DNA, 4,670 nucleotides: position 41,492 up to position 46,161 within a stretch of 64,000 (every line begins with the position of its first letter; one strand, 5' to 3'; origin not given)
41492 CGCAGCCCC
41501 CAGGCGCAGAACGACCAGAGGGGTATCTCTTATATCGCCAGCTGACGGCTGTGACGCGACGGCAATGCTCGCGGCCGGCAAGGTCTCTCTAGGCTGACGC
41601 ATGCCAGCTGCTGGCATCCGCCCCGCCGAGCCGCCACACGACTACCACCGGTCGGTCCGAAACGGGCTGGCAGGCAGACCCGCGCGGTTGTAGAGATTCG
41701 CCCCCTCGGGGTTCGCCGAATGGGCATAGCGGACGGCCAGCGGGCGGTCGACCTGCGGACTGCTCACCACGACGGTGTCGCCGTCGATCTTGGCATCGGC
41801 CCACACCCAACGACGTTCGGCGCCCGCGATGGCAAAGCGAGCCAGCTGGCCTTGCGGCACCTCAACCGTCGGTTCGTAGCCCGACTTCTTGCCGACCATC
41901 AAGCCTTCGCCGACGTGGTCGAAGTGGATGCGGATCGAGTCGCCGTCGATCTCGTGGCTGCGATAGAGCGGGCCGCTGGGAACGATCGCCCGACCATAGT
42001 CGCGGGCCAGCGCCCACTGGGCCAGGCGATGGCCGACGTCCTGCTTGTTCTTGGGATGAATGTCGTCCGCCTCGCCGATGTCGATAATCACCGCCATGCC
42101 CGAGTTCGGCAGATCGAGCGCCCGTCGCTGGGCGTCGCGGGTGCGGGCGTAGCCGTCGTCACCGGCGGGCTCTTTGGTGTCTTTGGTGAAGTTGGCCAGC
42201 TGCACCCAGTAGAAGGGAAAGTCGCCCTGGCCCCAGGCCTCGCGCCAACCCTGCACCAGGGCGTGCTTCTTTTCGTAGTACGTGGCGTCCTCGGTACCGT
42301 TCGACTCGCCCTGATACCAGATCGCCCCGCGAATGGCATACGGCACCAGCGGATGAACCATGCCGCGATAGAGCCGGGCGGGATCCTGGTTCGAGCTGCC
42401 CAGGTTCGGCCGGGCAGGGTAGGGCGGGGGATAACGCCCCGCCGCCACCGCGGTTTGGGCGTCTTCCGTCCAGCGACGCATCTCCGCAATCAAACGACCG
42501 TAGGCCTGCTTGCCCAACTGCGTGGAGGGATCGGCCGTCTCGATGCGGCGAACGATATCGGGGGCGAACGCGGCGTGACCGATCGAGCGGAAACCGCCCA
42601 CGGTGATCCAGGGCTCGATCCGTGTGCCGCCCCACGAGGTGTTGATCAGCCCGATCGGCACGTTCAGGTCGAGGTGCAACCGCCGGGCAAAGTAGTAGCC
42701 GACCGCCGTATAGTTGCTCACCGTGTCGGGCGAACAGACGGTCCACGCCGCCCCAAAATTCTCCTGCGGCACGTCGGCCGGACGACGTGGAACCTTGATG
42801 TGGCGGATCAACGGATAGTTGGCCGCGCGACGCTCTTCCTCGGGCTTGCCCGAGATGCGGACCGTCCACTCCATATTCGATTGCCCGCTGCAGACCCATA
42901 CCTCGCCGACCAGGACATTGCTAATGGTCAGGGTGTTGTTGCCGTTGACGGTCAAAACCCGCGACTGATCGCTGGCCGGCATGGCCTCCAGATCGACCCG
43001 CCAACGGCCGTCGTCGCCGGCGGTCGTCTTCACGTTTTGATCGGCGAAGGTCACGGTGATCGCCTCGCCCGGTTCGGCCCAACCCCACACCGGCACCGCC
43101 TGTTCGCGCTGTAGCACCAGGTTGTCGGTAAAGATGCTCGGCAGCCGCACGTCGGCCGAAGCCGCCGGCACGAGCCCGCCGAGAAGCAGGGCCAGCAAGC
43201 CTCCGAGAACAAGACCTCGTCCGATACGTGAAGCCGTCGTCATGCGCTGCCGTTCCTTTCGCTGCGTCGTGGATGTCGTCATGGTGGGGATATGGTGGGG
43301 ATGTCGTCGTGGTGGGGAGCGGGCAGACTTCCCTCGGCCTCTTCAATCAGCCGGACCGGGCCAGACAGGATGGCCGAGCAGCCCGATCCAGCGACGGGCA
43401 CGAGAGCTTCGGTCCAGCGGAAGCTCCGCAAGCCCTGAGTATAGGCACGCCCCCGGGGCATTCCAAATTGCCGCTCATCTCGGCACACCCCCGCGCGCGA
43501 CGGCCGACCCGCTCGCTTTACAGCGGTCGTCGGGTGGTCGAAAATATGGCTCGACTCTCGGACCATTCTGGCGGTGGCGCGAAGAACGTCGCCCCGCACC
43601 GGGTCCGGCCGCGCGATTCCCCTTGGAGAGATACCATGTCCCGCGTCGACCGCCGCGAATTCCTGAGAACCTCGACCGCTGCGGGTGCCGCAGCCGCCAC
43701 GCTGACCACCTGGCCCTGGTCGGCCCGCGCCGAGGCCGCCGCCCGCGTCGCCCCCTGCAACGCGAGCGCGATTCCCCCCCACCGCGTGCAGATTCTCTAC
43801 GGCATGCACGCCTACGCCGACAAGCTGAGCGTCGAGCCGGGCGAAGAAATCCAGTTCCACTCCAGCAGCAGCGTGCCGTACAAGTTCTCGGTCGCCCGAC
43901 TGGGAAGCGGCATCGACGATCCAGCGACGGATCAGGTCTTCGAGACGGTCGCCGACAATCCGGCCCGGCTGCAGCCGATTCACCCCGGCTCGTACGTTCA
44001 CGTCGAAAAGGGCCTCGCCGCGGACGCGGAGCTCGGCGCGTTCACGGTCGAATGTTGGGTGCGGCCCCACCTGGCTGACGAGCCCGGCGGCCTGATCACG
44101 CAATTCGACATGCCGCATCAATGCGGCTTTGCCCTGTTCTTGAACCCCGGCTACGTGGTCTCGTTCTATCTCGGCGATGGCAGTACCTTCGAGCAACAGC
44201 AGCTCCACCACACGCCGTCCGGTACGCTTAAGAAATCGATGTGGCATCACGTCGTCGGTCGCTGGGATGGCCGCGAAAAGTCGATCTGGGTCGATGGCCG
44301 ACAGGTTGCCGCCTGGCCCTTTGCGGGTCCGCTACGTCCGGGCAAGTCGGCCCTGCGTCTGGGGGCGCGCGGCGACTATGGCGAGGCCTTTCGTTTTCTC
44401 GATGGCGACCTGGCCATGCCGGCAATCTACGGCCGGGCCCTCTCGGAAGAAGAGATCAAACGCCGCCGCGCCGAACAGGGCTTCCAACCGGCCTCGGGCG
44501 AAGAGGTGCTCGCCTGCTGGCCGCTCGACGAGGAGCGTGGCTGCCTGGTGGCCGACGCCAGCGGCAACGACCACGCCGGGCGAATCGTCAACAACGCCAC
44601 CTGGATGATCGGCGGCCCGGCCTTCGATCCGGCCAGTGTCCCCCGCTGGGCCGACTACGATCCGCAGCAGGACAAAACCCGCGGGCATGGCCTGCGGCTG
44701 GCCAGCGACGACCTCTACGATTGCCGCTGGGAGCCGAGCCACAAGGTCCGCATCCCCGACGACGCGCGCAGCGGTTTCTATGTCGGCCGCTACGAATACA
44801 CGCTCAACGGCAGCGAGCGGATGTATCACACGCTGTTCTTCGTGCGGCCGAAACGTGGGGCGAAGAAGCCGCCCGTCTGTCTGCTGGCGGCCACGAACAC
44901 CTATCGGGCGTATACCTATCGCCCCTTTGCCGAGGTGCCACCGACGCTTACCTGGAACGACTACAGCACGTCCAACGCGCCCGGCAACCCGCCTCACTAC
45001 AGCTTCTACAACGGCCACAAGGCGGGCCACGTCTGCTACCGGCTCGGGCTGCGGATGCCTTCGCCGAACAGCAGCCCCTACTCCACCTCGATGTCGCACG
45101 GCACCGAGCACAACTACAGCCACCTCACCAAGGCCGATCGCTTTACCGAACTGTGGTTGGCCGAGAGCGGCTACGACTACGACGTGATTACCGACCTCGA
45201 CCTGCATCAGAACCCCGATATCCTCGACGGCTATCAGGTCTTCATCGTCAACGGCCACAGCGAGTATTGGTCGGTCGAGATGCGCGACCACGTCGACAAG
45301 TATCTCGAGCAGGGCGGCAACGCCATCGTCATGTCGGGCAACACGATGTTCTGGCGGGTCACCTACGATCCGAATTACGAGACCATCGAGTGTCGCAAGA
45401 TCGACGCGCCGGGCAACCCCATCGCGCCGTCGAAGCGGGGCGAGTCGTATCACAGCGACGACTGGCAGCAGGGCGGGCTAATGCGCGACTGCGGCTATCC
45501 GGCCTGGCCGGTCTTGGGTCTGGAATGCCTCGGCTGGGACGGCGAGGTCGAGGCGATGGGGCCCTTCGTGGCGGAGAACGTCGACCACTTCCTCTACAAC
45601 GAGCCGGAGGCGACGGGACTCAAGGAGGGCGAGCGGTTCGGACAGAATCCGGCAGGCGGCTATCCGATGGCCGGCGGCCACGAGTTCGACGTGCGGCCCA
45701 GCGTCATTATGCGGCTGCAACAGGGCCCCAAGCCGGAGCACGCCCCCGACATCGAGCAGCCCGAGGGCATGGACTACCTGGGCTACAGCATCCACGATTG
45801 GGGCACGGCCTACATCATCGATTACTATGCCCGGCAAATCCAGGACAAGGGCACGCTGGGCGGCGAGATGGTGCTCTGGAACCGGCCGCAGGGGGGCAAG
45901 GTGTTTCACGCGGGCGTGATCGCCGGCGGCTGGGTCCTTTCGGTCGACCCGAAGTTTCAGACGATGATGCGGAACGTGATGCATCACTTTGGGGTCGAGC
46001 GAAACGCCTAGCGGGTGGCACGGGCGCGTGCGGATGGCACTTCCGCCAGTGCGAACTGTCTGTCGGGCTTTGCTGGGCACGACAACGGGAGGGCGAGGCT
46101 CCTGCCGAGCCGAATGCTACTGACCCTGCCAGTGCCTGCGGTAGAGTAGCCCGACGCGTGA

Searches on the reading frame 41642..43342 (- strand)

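Call 59: search_protein_families(library=pfam, proteins=[window:41642-43342:-], max_evalue=0.0001)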
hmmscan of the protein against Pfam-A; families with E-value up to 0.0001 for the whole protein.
window:41642-43342:- (566 aa): 1 family
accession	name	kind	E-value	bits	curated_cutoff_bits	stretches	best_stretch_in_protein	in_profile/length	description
PF03629.24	SASA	-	1e-17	64.9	24.8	2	336-443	119-223/226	Carbohydrate esterase, sialic acid-specific acetylesterase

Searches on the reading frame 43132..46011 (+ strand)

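Call 59: search_protein_families(library=pfam, proteins=[window:43132-46011:+], max_evalue=0.0001)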
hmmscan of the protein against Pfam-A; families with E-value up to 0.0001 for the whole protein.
window:43132-46011:+ (959 aa): 2 families
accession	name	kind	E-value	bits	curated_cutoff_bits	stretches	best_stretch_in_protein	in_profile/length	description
PF20254.3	DMFA2_C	-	1e-52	180.3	27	1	524-937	36-369/374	N,N-dimethylformamidase beta subunit-like, C-terminal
PF13385.13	Laminin_G_3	-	2.5e-17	63.8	27.6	1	300-443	15-151/151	Concanavalin A-like lectin/glucanases superfamily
